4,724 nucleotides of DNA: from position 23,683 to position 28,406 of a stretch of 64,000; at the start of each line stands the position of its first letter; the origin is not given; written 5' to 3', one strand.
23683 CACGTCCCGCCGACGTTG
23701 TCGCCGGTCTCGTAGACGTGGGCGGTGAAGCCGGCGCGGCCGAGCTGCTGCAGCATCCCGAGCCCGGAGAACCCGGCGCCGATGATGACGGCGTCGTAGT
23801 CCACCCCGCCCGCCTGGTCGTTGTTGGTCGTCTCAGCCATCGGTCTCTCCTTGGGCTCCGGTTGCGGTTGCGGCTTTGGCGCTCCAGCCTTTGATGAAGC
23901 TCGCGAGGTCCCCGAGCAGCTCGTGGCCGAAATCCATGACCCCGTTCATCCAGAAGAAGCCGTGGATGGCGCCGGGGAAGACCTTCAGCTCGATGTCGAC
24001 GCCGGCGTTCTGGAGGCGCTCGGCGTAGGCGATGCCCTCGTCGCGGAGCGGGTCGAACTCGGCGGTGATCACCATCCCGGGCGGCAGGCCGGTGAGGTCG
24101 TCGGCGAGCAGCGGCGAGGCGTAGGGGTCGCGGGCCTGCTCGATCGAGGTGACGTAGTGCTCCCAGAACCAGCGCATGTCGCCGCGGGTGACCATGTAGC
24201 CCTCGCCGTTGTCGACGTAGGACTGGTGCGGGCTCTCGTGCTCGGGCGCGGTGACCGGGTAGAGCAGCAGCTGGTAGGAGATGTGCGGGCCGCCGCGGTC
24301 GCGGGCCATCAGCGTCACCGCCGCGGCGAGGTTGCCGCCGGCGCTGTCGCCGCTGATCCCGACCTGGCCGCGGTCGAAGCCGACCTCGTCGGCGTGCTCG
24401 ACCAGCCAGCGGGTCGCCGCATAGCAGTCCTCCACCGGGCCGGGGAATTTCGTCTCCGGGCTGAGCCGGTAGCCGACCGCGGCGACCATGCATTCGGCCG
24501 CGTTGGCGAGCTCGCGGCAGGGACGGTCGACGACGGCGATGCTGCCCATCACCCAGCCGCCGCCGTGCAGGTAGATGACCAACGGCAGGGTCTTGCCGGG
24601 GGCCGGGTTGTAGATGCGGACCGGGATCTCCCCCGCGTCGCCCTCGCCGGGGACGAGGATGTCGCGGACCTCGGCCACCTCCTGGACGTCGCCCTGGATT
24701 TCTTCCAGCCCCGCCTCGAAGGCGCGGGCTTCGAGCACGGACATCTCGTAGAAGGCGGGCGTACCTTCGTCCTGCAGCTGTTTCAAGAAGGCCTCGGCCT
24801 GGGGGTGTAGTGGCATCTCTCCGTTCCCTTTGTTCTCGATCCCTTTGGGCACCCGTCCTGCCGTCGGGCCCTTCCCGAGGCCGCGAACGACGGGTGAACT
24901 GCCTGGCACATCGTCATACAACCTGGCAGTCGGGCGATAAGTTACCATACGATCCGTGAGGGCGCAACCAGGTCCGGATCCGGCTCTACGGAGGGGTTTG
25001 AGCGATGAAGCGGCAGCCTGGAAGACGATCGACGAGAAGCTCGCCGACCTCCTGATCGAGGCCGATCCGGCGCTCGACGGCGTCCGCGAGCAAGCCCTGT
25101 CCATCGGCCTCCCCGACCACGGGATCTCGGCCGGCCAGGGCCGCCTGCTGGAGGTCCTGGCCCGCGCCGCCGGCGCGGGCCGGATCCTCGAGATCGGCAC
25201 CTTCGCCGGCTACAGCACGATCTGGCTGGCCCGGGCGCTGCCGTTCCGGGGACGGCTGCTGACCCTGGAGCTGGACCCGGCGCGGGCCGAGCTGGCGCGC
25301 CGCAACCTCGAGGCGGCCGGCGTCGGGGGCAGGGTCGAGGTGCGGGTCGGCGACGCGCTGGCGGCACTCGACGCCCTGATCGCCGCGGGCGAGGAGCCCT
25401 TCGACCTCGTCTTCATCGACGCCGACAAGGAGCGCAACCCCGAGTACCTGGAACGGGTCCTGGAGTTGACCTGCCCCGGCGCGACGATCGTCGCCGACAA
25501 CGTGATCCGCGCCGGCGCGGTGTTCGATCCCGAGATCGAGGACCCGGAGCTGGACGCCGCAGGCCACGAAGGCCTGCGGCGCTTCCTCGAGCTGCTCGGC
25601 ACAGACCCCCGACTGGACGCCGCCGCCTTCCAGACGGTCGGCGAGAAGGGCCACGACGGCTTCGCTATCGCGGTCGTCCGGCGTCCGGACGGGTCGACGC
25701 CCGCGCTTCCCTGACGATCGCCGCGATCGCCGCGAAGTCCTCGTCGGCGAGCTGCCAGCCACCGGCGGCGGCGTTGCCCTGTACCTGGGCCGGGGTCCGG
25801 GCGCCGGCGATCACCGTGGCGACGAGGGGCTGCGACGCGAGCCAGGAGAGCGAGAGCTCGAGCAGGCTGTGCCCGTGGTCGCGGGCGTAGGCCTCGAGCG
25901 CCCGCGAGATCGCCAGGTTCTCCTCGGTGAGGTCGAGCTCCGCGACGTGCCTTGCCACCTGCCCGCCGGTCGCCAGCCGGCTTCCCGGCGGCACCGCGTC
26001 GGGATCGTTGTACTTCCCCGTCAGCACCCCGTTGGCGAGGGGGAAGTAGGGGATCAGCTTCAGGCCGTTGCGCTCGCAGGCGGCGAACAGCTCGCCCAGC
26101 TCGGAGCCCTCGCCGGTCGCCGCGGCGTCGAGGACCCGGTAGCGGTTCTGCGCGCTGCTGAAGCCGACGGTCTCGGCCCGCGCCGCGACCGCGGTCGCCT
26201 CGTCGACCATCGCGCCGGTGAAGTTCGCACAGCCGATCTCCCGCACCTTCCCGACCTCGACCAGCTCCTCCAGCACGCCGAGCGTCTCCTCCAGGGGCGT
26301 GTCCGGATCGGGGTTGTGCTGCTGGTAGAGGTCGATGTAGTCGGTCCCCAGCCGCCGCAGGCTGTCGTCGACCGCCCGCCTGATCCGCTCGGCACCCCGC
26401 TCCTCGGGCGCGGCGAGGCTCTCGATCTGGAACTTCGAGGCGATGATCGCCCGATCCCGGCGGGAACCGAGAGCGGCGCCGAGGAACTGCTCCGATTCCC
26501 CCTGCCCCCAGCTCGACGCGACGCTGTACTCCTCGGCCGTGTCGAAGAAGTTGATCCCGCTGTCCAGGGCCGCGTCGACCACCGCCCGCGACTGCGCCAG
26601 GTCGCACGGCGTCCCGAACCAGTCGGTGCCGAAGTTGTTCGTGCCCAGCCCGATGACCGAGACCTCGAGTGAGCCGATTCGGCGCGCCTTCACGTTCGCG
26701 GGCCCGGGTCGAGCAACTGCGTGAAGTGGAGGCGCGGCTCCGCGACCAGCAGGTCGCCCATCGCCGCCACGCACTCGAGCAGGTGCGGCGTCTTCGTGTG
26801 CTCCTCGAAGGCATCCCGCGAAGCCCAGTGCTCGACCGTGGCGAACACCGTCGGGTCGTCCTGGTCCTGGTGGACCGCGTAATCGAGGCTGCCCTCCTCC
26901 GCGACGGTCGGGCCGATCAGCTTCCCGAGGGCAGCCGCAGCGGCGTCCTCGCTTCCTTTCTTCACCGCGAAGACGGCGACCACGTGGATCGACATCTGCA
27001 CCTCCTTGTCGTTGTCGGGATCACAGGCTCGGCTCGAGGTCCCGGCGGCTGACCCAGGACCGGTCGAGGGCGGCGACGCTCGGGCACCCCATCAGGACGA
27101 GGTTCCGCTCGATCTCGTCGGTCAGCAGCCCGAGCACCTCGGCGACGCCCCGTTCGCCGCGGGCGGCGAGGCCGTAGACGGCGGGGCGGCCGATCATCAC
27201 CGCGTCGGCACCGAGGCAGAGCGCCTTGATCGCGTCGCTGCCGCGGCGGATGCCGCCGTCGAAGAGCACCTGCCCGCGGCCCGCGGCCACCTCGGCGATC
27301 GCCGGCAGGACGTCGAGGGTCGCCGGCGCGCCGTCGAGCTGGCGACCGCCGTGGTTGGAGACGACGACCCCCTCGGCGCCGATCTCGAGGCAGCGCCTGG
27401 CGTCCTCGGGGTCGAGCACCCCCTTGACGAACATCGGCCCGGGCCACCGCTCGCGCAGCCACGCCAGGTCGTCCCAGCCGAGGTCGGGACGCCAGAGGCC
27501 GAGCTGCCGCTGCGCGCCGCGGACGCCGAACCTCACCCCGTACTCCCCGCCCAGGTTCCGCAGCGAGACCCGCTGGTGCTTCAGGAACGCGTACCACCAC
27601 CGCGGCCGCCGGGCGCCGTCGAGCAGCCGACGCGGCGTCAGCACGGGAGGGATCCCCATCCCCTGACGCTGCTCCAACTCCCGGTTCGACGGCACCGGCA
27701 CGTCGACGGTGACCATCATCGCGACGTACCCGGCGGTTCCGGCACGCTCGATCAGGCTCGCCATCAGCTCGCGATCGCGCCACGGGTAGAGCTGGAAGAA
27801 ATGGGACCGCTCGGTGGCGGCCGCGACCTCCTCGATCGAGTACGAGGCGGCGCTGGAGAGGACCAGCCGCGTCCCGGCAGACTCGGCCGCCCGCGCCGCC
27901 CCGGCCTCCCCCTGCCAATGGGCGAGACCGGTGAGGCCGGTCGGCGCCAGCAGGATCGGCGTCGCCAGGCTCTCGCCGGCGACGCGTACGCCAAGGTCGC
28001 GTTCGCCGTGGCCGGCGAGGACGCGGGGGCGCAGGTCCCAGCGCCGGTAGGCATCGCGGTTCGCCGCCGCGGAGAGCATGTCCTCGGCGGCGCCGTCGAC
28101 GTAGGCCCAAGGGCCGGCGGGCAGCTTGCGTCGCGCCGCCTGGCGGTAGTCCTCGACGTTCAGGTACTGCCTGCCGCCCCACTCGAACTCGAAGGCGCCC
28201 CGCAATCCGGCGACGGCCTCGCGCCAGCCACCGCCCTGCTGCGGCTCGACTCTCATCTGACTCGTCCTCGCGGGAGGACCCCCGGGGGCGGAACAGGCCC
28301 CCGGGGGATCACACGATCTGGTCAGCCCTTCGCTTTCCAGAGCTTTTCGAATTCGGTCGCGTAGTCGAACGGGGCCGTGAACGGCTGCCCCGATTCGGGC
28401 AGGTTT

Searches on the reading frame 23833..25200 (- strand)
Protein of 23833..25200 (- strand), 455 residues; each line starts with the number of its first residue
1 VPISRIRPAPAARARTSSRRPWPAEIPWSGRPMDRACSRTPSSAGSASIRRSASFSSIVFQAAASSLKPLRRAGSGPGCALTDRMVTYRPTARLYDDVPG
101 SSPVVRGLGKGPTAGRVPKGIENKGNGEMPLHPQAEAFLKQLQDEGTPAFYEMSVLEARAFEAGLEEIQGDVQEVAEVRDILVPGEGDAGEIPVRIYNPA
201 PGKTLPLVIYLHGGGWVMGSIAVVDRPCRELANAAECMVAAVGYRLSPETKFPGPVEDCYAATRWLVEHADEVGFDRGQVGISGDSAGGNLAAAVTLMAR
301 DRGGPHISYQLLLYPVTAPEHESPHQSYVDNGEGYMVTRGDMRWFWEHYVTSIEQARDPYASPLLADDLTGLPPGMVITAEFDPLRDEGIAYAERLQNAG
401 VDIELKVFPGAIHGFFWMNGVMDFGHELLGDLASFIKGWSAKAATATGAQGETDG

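Call 26: search_protein_families(library=pfam, proteins=[window:23833-25200:-], max_evalue=0.0001)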
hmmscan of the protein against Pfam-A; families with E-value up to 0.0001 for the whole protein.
window:23833-25200:- (455 aa): 4 families
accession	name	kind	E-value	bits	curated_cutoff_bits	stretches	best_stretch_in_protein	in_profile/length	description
PF07859.19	Abhydrolase_3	-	7.1e-77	258.3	25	1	208-416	1-209/210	alpha/beta hydrolase fold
PF20434.5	BD-FAE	-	8.8e-22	78.1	26.8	1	196-300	3-111/215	BD-FAE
PF00135.34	COesterase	-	2e-08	34.1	27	1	196-302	90-207/515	Carboxylesterase family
PF00326.27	Peptidase_S9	-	2.6e-07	30.8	22.6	0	256-301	45-87/213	Prolyl oligopeptidase family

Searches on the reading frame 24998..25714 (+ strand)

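Call 26: search_protein_families(library=pfam, proteins=[window:24998-25714:+], max_evalue=0.0001)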
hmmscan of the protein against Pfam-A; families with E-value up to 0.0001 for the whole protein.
window:24998-25714:+ (238 aa): 5 families
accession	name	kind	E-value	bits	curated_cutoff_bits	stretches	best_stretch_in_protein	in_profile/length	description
PF01596.23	Methyltransf_3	-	5.4e-38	130.8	22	1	24-210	9-191/204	O-methyltransferase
PF13578.12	Methyltransf_24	-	1.5e-15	58.4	26.3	1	64-169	1-105/105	Methyltransferase domain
PF13649.12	Methyltransf_25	-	3.1e-07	31.4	27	1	63-153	1-88/97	Methyltransferase domain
PF01135.25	PCMT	-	3.4e-06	27.4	20.3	1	48-153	63-161/210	Protein-L-isoaspartate(D-aspartate) O-methyltransferase (PCMT)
PF13847.12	Methyltransf_31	-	2.1e-05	24.7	27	1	61-169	5-112/145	Methyltransferase domain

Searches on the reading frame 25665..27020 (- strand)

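Call 8: search_protein_families(library=pfam, proteins=[window:25665-27020:-], max_evalue=0.01)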
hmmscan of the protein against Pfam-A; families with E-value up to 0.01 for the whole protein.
window:25665-27020:- (451 aa): 1 family
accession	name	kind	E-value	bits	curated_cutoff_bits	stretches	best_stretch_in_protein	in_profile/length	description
PF00248.27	Aldo_ket_red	-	2.1e-70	237.5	24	1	123-436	2-290/291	Aldo/keto reductase family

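Call 9: search_protein_families(library=ncbifam, proteins=[window:25665-27020:-], max_evalue=0.001)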
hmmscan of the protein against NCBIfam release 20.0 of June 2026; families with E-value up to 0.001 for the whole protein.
window:25665-27020:- (451 aa): 7 families
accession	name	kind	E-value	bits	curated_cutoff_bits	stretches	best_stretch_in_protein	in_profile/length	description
NF007388.0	PRK09912.1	subfamily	3.1e-34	118.4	448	1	135-432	36-328/346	L-glyceraldehyde 3-phosphate reductase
NF007912.0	PRK10625.1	equivalog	3.5e-34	118.7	415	1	116-437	9-339/346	NADP(H)-dependent aldo-keto reductase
NF049922.1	MethglyxlRedYdjG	equivalog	2.3e-30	105.8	550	1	117-436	10-321/326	NADH-dependent methylglyoxal reductase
TIGR01293.1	Kv_beta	subfamily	2.9e-23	82.4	365.4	1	117-416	10-297/319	voltage-dependent potassium channel subunit beta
NF007695.0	PRK10376.1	subfamily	1.2e-19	70.6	280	1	114-329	11-216/290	oxidoreductase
NF008377.0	PRK11172.1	equivalog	9.5e-14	51.2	327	1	147-280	21-144/267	2,5-didehydrogluconate reductase DkgB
NF008598.0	PRK11565.1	equivalog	2.9e-07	29.9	425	1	143-271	29-144/275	2,5-didehydrogluconate reductase DkgA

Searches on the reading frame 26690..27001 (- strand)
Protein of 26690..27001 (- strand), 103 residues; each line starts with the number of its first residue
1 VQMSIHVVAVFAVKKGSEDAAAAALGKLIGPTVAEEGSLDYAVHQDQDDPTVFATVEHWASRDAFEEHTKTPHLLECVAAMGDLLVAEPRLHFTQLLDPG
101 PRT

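Call 26: search_protein_families(library=pfam, proteins=[window:26690-27001:-], max_evalue=0.0001)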
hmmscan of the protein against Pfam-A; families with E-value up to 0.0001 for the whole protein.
window:26690-27001:- (103 aa): 1 family
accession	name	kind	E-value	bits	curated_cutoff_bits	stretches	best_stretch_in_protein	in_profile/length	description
PF03992.22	ABM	-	1.7e-19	70.2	23.1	1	5-79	2-77/78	Antibiotic biosynthesis monooxygenase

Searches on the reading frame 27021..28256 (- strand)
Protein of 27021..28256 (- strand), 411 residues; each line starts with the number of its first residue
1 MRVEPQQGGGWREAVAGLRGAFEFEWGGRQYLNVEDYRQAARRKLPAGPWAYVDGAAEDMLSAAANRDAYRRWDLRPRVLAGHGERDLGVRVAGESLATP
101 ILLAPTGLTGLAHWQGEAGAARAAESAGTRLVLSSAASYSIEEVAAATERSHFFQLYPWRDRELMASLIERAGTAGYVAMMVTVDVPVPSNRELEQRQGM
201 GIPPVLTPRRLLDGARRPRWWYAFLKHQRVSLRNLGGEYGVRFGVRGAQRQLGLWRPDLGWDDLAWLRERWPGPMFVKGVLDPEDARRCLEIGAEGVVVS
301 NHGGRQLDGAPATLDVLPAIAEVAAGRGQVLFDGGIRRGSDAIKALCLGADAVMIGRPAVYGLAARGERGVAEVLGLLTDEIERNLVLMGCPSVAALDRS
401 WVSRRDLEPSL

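Call 8: search_protein_families(library=pfam, proteins=[window:27021-28256:-], max_evalue=0.01)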
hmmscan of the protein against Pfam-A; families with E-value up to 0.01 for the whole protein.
window:27021-28256:- (411 aa): 6 families
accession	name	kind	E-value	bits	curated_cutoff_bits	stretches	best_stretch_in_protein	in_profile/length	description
PF01070.24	FMN_dh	-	1.1e-129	432.9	24.9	1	41-403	1-349/350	FMN-dependent dehydrogenase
PF00478.31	IMPDH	-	2.3e-05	24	25.6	1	320-357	200-237/345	IMP dehydrogenase / GMP reductase domain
PF01645.23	Glu_synthase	-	0.00083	19.1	20.4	1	329-361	277-309/369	Conserved region in glutamate synthase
PF01207.24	Dus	-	0.00088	18.9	20.4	0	259-311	171-221/311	Dihydrouridine synthase (Dus)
PF05690.20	ThiG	-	0.0014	18.5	23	0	282-356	133-204/247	Thiazole biosynthesis protein ThiG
PF00977.27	His_biosynth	-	0.0024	17.8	23.6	0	311-360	59-106/228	Histidine biosynthesis protein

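Call 9: search_protein_families(library=ncbifam, proteins=[window:27021-28256:-], max_evalue=0.001)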
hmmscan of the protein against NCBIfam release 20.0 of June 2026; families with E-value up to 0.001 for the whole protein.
window:27021-28256:- (411 aa): 7 families
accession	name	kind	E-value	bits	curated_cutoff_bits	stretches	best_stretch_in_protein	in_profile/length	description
NF008398.0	PRK11197.1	subfamily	2.4e-93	313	376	1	35-403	7-376/381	L-lactate dehydrogenase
NF033901.1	L_lactate_LldD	exception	1.6e-86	290.7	550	1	35-399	7-372/377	FMN-dependent L-lactate dehydrogenase LldD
TIGR03966.1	actino_HemFlav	equivalog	4.8e-83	279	470.85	1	33-400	7-375/385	pre-mycofactocin synthase MftD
TIGR02708.1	L_lactate_ox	equivalog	2.9e-62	210.8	645.5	2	273-395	229-351/367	L-lactate oxidase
TIGR02151.1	IPP_isom_2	equivalog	5.8e-10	38.6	281.3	1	320-399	253-331/338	type 2 isopentenyl-diphosphate Delta-isomerase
TIGR01302.1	IMP_dehydrog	equivalog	1.4e-05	24.1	481.5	1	319-356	318-356/450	IMP dehydrogenase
TIGR01304.1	IMP_DH_rel_2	equivalog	1.7e-05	24.2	342.1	1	273-367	186-294/365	GuaB3 family IMP dehydrogenase-related protein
